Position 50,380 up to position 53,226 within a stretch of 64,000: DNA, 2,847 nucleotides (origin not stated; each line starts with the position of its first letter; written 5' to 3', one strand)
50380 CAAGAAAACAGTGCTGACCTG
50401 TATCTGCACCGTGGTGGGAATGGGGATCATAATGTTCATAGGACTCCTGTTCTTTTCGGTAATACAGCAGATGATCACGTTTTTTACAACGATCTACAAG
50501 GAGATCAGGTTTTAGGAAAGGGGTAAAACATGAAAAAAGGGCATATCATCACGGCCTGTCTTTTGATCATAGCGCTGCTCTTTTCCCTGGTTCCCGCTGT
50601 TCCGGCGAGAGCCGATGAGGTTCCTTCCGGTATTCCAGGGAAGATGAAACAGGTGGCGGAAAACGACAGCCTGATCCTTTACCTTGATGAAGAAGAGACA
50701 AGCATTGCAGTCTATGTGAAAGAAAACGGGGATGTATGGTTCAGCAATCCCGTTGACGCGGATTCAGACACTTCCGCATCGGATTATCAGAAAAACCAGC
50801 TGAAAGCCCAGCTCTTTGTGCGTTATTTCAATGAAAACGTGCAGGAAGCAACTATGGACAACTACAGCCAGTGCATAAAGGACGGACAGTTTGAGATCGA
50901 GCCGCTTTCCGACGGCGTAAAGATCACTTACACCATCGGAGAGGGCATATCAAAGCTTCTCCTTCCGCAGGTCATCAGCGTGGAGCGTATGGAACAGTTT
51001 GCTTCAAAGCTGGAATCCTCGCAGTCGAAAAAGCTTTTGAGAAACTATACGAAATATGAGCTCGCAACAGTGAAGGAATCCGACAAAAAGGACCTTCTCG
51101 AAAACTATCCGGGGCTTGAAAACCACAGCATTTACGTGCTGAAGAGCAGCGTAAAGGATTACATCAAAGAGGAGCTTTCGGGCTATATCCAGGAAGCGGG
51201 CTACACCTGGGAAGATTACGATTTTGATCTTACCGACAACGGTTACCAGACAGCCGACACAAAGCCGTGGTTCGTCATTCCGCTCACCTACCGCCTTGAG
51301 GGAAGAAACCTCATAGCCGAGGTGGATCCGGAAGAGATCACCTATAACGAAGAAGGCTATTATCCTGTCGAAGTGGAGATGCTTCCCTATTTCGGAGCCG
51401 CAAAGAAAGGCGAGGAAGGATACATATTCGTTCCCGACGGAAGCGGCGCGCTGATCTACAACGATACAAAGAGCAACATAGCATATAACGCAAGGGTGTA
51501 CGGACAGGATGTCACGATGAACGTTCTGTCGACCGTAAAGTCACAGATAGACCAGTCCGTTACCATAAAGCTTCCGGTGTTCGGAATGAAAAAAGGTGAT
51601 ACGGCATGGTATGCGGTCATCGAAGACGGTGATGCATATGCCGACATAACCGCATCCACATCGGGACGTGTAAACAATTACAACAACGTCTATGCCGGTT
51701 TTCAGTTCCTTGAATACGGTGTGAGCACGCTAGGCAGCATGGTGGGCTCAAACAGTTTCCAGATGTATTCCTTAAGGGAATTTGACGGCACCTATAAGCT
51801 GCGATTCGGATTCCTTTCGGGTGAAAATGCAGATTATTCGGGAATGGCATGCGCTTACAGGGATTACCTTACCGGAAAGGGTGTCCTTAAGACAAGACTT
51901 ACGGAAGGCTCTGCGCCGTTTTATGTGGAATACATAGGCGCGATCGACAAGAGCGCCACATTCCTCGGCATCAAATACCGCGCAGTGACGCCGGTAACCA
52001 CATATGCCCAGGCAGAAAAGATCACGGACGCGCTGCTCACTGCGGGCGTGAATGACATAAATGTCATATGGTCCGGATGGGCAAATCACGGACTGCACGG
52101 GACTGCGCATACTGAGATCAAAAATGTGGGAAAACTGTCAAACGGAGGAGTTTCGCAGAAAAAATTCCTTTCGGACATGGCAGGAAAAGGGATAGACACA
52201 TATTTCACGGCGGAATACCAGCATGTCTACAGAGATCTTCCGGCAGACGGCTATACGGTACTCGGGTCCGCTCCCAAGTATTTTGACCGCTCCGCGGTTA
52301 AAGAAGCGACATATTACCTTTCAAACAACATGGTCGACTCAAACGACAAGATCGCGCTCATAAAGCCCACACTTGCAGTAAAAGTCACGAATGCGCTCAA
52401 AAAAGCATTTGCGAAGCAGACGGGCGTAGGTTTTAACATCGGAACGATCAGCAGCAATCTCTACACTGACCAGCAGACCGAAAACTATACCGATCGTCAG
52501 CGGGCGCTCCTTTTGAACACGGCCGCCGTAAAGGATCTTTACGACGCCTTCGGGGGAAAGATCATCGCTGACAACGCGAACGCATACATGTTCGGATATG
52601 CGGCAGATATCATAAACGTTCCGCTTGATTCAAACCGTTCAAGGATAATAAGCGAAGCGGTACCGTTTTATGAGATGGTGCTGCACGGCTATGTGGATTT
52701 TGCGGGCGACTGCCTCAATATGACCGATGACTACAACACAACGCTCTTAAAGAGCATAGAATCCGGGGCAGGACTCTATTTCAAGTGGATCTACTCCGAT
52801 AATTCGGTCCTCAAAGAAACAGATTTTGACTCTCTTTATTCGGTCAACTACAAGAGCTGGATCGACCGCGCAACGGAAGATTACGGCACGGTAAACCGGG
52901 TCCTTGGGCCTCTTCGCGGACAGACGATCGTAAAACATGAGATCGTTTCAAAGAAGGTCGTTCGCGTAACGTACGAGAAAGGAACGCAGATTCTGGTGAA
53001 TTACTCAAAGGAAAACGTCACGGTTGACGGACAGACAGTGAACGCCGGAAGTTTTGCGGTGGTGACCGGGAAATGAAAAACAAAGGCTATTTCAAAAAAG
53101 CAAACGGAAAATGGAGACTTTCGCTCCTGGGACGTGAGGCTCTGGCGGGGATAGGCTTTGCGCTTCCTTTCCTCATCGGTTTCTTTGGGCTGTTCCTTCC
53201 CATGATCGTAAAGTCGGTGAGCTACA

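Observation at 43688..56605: Composite glycan-import locus: two ATPase-less CUT1 systems separated by a conserved-looking NHL/TPR - YIP1 - large DUF triad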

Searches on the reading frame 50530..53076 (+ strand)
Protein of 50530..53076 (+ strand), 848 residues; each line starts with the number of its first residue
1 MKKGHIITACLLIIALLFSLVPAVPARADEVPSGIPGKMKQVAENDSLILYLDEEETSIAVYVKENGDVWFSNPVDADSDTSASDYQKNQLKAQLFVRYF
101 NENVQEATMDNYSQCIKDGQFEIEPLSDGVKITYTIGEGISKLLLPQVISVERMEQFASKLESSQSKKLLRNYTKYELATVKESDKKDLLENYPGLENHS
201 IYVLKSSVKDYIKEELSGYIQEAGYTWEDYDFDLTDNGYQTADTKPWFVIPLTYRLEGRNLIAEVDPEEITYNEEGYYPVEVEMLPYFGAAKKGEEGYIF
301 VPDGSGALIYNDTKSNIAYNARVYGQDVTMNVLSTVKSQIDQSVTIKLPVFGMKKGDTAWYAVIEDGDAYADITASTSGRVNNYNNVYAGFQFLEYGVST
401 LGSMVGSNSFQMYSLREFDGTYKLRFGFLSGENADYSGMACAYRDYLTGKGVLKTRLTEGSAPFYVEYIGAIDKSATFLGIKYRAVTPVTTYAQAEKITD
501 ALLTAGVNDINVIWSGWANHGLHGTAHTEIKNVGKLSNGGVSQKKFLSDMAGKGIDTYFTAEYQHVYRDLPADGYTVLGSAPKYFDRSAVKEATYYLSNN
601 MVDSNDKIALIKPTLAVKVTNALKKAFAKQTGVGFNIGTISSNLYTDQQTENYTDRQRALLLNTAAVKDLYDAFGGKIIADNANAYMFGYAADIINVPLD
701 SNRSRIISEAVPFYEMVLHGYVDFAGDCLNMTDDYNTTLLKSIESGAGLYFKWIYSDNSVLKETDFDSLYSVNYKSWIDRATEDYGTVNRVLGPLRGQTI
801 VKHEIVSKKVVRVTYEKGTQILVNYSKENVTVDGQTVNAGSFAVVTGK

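Call 3: search_protein_families(library=pfam, proteins=[window:50530-53076:+], max_evalue=0.01)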
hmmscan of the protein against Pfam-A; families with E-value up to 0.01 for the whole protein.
window:50530-53076:+ (848 aa): 1 family
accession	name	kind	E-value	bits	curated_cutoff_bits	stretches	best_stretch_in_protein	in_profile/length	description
PF18952.6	DUF5696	-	5.5e-174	580.5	25.6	1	231-842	3-612/612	Family of unknown function (DUF5696)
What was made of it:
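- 50530..53076 (+): DUF5696 protein (848 aa): signal/anchor, N-terminal beta-sandwich, (beta/alpha)8 barrel, C-terminal beta-sandwich. A cryptic GH129/GH101-like glycosidase fold. Pfam PF18952 580 bits (call 3).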

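Call 5: search_solved_structures(query=window:50530-53076:+, max_evalue=1, show_alignments=2)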
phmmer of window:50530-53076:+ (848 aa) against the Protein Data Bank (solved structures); distinct sequences matched with E-value up to 1: 1.
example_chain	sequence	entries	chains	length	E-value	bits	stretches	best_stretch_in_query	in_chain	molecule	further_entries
3mxu_A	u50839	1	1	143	0.71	11.3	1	323-389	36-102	Glycine cleavage system H protein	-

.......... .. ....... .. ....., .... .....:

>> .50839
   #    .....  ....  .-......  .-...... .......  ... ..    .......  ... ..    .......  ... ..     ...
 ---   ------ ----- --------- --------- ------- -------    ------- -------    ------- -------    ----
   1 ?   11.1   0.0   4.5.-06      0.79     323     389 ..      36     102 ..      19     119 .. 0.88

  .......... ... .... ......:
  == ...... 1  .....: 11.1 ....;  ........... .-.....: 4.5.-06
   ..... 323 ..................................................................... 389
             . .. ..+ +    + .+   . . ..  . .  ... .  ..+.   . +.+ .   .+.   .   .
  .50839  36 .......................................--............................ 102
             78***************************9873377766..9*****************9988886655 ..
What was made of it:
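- Tried and rejected: Sequence search of DUF5696 against PDB with the single sequence gave nothing useful (call 5).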

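Call 8: find_homologous_proteins(query=window:50530-53076:+, max_evalue=1e-10)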
Query window:50530-53076:+ (848 aa): 717 proteins with E <= 1e-10 among 8000 candidates; the best 120 are listed.
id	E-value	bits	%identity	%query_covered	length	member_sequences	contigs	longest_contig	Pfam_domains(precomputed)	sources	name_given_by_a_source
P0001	0.0e+0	1896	99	100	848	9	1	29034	PF18952.7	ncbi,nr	ncbi:MAG: hypothetical protein IKS11_06060 [Lachnospiraceae bacterium]|nr:hypothetical protein [Lach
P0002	0.0e+0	1435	75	100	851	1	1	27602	PF18952.7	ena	-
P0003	0.0e+0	1415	73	100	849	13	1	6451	PF18952.7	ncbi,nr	ncbi:MAG: hypothetical protein J6U61_05235 [Lachnospiraceae bacterium]|nr:hypothetical protein [Lach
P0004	0.0e+0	1389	72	99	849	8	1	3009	PF18952.7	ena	-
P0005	0.0e+0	1383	72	100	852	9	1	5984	PF18952.7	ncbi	-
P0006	0.0e+0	1381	71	100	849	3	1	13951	PF18952.7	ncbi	-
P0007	0.0e+0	1380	72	100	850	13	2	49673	PF18952.7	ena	-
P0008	0.0e+0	1372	71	100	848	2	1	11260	PF18952.7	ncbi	-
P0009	0.0e+0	1356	72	98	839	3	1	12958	PF18952.7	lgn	-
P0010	0.0e+0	1337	70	100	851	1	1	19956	PF18952.7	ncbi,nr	ncbi:MAG: hypothetical protein K6F63_07875 [Lachnospiraceae bacterium]|nr:hypothetical protein [Lach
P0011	0.0e+0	1336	70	100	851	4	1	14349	PF18952.7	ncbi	-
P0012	0.0e+0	1308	69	100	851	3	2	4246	PF18952.7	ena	-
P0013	0.0e+0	1294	68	100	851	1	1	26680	PF18952.7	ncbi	-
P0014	0.0e+0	1272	68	100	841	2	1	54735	PF18952.7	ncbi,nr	ncbi:MAG: hypothetical protein K6G60_05720 [Lachnospiraceae bacterium]|nr:hypothetical protein [Lach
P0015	0.0e+0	1225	64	100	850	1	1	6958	PF18952.7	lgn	-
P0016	0.0e+0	1214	64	100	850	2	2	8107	PF18952.7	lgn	-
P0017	0.0e+0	1175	64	100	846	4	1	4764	PF18952.7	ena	-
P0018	0.0e+0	1173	62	98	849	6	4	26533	PF18952.7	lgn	-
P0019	0.0e+0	1148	62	97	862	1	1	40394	PF18952.7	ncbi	-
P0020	0.0e+0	1147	63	95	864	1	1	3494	PF18952.7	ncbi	-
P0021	0.0e+0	1140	60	100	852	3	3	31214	PF18952.7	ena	-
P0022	0.0e+0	1133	64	95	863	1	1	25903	PF18952.7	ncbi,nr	ncbi:MAG: hypothetical protein K6E19_06015 [Lachnospiraceae bacterium]|nr:hypothetical protein [Lach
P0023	0.0e+0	1113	59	100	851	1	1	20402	PF18952.7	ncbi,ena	-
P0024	0.0e+0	1110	60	99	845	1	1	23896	PF18952.7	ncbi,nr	ncbi:MAG: hypothetical protein K6F75_13435 [Butyrivibrio sp.]|nr:hypothetical protein [Butyrivibrio 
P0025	0.0e+0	1079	59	97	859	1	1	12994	PF18952.7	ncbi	-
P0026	0.0e+0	1075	59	97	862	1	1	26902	PF18952.7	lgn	-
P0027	0.0e+0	1058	60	95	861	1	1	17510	PF18952.7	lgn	-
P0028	0.0e+0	1049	58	96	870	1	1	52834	PF18952.7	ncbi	-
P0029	0.0e+0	1035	55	99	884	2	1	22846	PF18952.7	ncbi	-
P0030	8.5e-266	902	50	100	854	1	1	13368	PF18952.7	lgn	-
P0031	1.1e-264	899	52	96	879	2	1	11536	PF18952.7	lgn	-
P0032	2.0e-261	888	49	100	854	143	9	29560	PF18952.7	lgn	-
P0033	2.7e-261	888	50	100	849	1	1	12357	PF18952.7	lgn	-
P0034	6.7e-261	886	50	100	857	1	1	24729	PF18952.7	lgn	-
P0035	9.2e-261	886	51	97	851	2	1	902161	PF18952.7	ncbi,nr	ncbi:MAG: DUF5696 domain-containing protein [Clostridium sp.]|nr:DUF5696 domain-containing protein [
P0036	1.2e-260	886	51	96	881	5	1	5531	PF18952.7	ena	-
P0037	1.6e-260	885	48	100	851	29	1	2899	PF18952.7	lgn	-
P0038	4.4e-260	884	51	95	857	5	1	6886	PF18952.7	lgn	-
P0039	3.4e-259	881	51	96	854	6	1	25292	PF18952.7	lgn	-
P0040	3.5e-259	881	52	95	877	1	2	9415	PF18952.7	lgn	-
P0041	1.2e-258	879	52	95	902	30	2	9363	PF18952.7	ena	-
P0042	1.5e-258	879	50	99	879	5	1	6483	PF18952.7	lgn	-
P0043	7.1e-258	876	52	96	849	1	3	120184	PF18952.7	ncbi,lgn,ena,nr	ncbi:MAG: hypothetical protein IJ468_12085 [Lachnospiraceae bacterium]|nr:hypothetical protein [Lach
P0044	7.5e-258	876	51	96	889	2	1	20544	PF18952.7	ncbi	-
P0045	2.7e-257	874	50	100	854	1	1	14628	PF18952.7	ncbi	-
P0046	2.8e-257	874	52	96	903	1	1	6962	PF18952.7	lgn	-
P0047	2.9e-257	874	49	100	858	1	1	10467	PF18952.7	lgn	-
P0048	3.0e-257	874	50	100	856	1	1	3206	PF18952.7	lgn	-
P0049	1.0e-256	872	49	100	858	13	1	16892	PF18952.7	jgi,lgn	jgi:hypothetical protein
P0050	2.0e-256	871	50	97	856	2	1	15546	PF18952.7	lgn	-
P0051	6.1e-256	870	51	95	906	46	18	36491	PF18952.7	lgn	-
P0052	1.1e-255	869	49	99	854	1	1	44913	PF18952.7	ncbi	ncbi:MAG: DUF5696 domain-containing protein [Roseburia sp.]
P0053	1.4e-255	869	49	100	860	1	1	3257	PF18952.7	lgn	-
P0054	1.9e-255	868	50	100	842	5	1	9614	PF18952.7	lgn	-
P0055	2.2e-255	868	51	95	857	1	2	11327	PF18952.7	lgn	-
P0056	3.9e-255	867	50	100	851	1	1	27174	PF18952.7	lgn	-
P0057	1.6e-254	865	50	100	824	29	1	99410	PF18952.7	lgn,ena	-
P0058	2.5e-254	865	50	96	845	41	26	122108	PF18952.7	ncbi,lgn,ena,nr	nr:DUF5696 domain-containing protein [uncultured Acetatifactor sp.]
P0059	3.6e-254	864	48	99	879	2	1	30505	PF18952.7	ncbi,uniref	ncbi:hypothetical protein HNQ56_004817 [Anaerotaenia torta]|uniref:DUF5696 domain-containing protein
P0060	3.6e-254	864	51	95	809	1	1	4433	PF18952.7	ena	-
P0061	4.0e-254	864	49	100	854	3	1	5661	PF18952.7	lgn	-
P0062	1.2e-253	862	49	98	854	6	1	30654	PF18952.7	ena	-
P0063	1.4e-253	862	49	100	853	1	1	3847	PF18952.7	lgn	-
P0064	1.6e-253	862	50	97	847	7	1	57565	PF18952.7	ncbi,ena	-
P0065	1.9e-253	862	48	99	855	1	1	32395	PF18952.7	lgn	-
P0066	3.2e-253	861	49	100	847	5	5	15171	PF18952.7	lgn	-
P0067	4.8e-253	860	51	95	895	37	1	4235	PF18952.7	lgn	-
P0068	2.8e-252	858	49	100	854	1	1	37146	PF18952.7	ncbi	-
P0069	3.5e-252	857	51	95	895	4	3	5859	PF18952.7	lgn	-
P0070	3.6e-252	857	50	95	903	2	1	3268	PF18952.7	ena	-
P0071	3.3e-251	854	50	99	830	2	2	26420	PF18952.7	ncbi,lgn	-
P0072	9.3e-251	853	50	95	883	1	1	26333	PF18952.7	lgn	-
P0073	1.9e-250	852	49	99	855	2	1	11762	PF18952.7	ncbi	-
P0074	5.8e-250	850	48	99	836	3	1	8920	PF18952.7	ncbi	-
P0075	1.0e-249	849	49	99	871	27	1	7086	PF18952.7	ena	-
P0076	1.3e-249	849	49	100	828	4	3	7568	PF18952.7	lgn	-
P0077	3.2e-249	848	48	100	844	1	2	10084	PF18952.7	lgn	-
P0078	3.3e-249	848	47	100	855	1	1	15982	PF18952.7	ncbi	-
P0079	4.9e-249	847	47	99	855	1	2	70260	PF18952.7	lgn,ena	-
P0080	5.0e-249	847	49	98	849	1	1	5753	PF18952.7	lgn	-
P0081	1.0e-248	846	48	100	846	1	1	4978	PF18952.7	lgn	-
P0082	3.3e-248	844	50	95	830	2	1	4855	PF18952.7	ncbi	-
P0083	1.2e-247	842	47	99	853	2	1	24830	PF18952.7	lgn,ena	-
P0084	1.3e-247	842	47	100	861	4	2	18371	PF18952.7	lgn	-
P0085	5.9e-247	840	49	96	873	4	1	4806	PF18952.7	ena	-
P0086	1.0e-246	839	47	100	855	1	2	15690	PF18952.7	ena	-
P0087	1.6e-246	839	49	95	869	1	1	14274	PF18952.7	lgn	-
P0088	2.2e-246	838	49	100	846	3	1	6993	PF18952.7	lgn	-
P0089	3.0e-246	838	48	99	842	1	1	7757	PF18952.7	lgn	-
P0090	1.0e-245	836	48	100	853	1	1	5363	PF18952.7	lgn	-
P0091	4.7e-245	834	47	95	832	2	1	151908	PF18952.7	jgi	jgi:hypothetical protein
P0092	6.3e-245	833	48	100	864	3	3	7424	PF18952.7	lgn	-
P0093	1.0e-244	833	50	96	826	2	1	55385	PF18952.7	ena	-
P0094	4.3e-244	831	47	99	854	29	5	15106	PF18952.7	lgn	-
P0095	6.7e-244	830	48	96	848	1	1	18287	PF18952.7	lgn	-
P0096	1.3e-243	829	49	100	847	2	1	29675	PF18952.7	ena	-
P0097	2.4e-243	828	49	99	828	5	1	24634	PF18952.7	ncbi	-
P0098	2.9e-243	828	49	99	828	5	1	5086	PF18952.7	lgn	-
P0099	4.3e-243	827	49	95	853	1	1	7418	PF18952.7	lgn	-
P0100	9.6e-242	823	47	96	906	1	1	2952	PF18952.7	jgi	-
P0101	2.1e-241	822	47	95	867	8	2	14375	PF18952.7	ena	-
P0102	1.5e-240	819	48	100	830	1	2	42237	PF18952.7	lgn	-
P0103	1.8e-240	819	47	96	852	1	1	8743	PF18952.7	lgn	-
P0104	2.7e-240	818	48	99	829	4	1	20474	PF18952.7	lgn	-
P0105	1.5e-239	816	48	98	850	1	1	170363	PF18952.7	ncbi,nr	ncbi:MAG: DUF5696 domain-containing protein [bacterium]|nr:DUF5696 domain-containing protein [bacter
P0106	1.7e-239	816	46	100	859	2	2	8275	PF18952.7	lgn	-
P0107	3.0e-239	815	46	99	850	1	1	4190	PF18952.7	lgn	-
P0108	7.6e-239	813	46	99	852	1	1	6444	PF18952.7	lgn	-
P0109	2.1e-238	812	49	95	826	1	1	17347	PF18952.7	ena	-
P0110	2.4e-238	812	47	95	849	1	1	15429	PF18952.7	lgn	-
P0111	6.4e-238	810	48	97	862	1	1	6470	PF18952.7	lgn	-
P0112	1.3e-237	809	48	96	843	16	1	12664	PF18952.7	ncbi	-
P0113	1.5e-237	809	49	95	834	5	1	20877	PF18952.7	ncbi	-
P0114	1.8e-237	809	49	91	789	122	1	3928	PF18952.7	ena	-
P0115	2.7e-236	805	46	100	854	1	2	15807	PF18952.7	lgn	-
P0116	2.8e-236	805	45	100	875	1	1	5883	PF18952.7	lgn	-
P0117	1.8e-235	802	45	99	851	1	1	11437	PF18952.7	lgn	-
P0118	2.5e-235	802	45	98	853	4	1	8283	PF18952.7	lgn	-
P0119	5.7e-235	801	47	95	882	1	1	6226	PF18952.7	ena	-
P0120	5.3e-234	797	47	95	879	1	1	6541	PF18952.7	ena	-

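Call 10: find_related_loci(query=window:50530-53073:+, collection=viral_contigs, flank=3000)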
Query window:50530-53073:+ (848 aa) in viral_contigs; peptide patterns used: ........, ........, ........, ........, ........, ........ (x = any residue, [..] = any of these).
11 stretches matched a pattern, but none encodes a relative of the query by tblastn (E <= 1e-3).
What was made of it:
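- Tried and rejected: Viral contigs hold no relative (call 10).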

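Call 12: find_related_loci(query=A1, collection=genome_contigs, flank=10000)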
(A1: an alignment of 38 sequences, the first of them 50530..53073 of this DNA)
Query A1 (848 aa) in genome_contigs; peptide patterns used: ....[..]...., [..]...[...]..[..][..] (x = any residue, [..] = any of these).
599 stretches matched a pattern (row limit reached: there are more); 595 encode a relative of the query (tblastn E <= 1e-3); the best 80 are kept; 80 distinct loci.
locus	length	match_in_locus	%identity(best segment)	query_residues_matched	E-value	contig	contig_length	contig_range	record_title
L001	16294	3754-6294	70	1-846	0e+0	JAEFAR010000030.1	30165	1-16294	MAG: Lachnospiraceae bacterium isolate Tb.RUG.499 NODE_5676_length_30165_cov_3.016346, whole genome shotgun sequence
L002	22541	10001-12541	69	1-846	0e+0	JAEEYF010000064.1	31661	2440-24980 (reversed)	MAG: Lachnospiraceae bacterium isolate Tb.RUG.54 k141_6358005_flag=0_multi=37.5732_len=31661, whole genome shotgun seque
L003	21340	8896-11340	64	39-845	0e+0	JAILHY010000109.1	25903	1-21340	MAG: Lachnospiraceae bacterium isolate RUI136 k141_5269518_flag=1_multi=19.0000_len=25903, whole genome shotgun sequence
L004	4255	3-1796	74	251-848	0e+0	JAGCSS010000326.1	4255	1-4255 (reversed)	MAG: Lachnospiraceae bacterium isolate RGIG10088 Yak_Rumen-1__c2043214, whole genome shotgun sequence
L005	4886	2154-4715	49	1-848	0e+0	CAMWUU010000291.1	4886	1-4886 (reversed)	MAG TPA_asm: uncultured Lachnospiraceae bacterium isolate SRR14411328_bin.16_metawrap_v1.3_MAG genome assembly, contig:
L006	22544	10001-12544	48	1-845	0e+0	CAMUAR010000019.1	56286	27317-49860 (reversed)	MAG TPA_asm: uncultured Lachnospiraceae bacterium isolate SRR14038237_bin.83_metawrap_v1.3_MAG genome assembly, contig:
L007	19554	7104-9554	50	12-847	0e+0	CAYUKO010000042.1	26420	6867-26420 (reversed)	MAG TPA_asm: uncultured Roseburia sp. isolate SRP350583_co4_43 genome assembly, contig: NODE_1786_length_26420_cov_22.85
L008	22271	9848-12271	51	39-847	0e+0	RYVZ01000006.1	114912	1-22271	MAG: Lachnospiraceae bacterium isolate MAG_RACS_002 NODE_17_length_114912_cov_47.053649, whole genome shotgun sequence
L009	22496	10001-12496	49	12-847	0e+0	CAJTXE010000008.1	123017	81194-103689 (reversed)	MAG TPA_asm: uncultured Acetatifactor sp. isolate MGBC116657 genome assembly, contig: MGBC116657.8, whole genome shotgun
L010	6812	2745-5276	46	2-845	0e+0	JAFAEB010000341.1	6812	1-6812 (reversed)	MAG: Bacillota bacterium isolate OH_SBlB_11 k127_1643304, whole genome shotgun sequence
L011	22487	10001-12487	48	8-845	0e+0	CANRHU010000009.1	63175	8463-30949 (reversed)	MAG: uncultured Lachnospiraceae bacterium isolate Lapin-023__bin28 genome assembly, contig: Lapin-023__NODE_636_length_6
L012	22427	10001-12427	47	38-845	0e+0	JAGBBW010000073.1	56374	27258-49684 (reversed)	MAG: Lachnospiraceae bacterium isolate RGIG8977 Water_deer_Rectum-2__c296472, whole genome shotgun sequence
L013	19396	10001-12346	49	39-845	0e+0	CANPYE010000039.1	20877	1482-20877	MAG: uncultured Lachnospiraceae bacterium isolate Lapin-004__bin104 genome assembly, contig: Lapin-004__NODE_3186_length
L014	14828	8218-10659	48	11-847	0e+0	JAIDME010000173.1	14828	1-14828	MAG: Acetatifactor sp. isolate SC0339_S6_7 SC0339_S6_7_contig_173, whole genome shotgun sequence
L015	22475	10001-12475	48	1-847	0e+0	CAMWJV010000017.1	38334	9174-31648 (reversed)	MAG TPA_asm: uncultured Lachnospiraceae bacterium isolate SRR14411261_bin.17_metawrap_v1.3_MAG genome assembly, contig:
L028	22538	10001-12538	34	9-847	4e-139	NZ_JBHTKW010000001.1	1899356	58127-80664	Paenibacillus urinalis strain CCUG 53521 GCM70027461_3, whole genome shotgun sequence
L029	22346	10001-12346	35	37-844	2e-138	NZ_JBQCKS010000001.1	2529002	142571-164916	Paenibacillus sp. SAFN-054 NODE_1_length_2529002_cov_608.291448, whole genome shotgun sequence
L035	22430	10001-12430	36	21-847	7e-134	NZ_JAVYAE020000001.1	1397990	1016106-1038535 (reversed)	Paenibacillus hubeiensis strain ES5-4 NODE_1_length_1397990_cov_84.844042, whole genome shotgun sequence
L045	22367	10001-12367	34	39-844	4e-129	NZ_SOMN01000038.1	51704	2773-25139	Cohnella luojiensis strain CCTCC AB 208254 Scaffold35_1, whole genome shotgun sequence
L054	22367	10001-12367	33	39-847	8e-125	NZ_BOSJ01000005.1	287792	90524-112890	Paenibacillus sp. J45TS6 sequence005, whole genome shotgun sequence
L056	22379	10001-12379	34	34-844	2e-123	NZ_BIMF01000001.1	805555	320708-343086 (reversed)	Paenibacillus lautus NBRC 15380 PLA01S_CON0001, whole genome shotgun sequence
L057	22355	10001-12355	33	39-842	4e-123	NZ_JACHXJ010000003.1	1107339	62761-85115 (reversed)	Paenibacillus rhizosphaerae strain CECT 5831 Ga0372391_03, whole genome shotgun sequence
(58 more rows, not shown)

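Call 23: predict_structure(alignment_id=A1)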
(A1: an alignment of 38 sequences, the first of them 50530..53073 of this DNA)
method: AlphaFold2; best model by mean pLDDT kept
length: 848 residues; sequences in the alignment: 38
mean_pLDDT: 88.1   pTM: 0.83
mean pLDDT of the five models: 88.1, 87.4, 86.0, 84.5, 79.6
residues with pLDDT >= 90: 522; 70-90: 260; 50-70: 44; < 50: 22
segments of 3 or more residues with pLDDT < 50: 1-5, 21-29, 403-407
pLDDT, mean of each block of 10 residues (from residue 1): 50 62 40 76 96 94 94 90 87 94 83 87 95 81 76 90 88 88 83 83 79 79 84 73 74 97 97 87 96 92 95 83 89 73 89 96 97 90 93 85 51 90 97 96 97 90 96 86 89 97 96 95 91 93 95 95 89 86 90 77 80 93 91 91 91 93 96 94 95 94 89 96 95 93 96 93 86 94 96 94 94 95 96 94 83
secondary structure, 60 per line:
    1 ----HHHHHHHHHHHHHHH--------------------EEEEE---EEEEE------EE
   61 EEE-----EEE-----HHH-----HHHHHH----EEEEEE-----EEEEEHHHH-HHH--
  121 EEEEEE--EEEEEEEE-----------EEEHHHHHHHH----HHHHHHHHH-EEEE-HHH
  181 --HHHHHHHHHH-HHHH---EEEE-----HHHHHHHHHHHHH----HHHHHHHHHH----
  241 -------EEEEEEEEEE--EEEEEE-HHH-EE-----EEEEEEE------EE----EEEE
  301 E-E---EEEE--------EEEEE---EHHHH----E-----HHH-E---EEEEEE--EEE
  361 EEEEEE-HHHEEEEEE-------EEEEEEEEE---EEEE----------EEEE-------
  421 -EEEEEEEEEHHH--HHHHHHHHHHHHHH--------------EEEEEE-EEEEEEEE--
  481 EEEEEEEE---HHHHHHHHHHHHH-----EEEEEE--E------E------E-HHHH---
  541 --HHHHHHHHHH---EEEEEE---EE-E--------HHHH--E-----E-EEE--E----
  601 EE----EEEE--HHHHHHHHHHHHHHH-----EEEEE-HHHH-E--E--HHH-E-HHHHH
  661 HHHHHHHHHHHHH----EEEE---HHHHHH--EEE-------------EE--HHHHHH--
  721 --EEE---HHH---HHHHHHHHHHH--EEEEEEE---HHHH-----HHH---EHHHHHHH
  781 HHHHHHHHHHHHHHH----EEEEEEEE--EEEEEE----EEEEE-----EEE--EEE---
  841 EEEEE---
elements in order (helices of 4 or more, strands of 3 or more residues): H5-19 E40-44 E48-52 E59-63 E69-71 H85-90 E95-100 E106-110 H111-114 E121-126 E129-136 E148-150 H151-158 H163-171 E173-176 H183-192 H194-197 E201-204 H210-222 H227-236 E248-257 E260-265 E278-284 E297-301 E307-310 E319-323 H328-331 E350-355 E358-366 E371-376 E384-392 E396-399 E410-413 E422-430 H436-449 E464-469 E471-478 E481-488 H492-504 E510-515 H534-537 H543-552 E556-561 H577-580 E591-593 E607-610 H613-627 E633-637 H639-642 H656-673 E678-681 H685-690 E693-695 H713-718 E723-725 H735-745 E748-754 H758-761 H774-795 E800-807 E810-815 E820-824 E830-832 E835-837 E841-845
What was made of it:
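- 50530..53076 (+): AF2 pLDDT 88, pTM 0.83 (call 23).
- On Glycoside hydrolase family 129: AF2 model (call 23).
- DUF5696 fold: AF2 pLDDT 88 (call 23).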
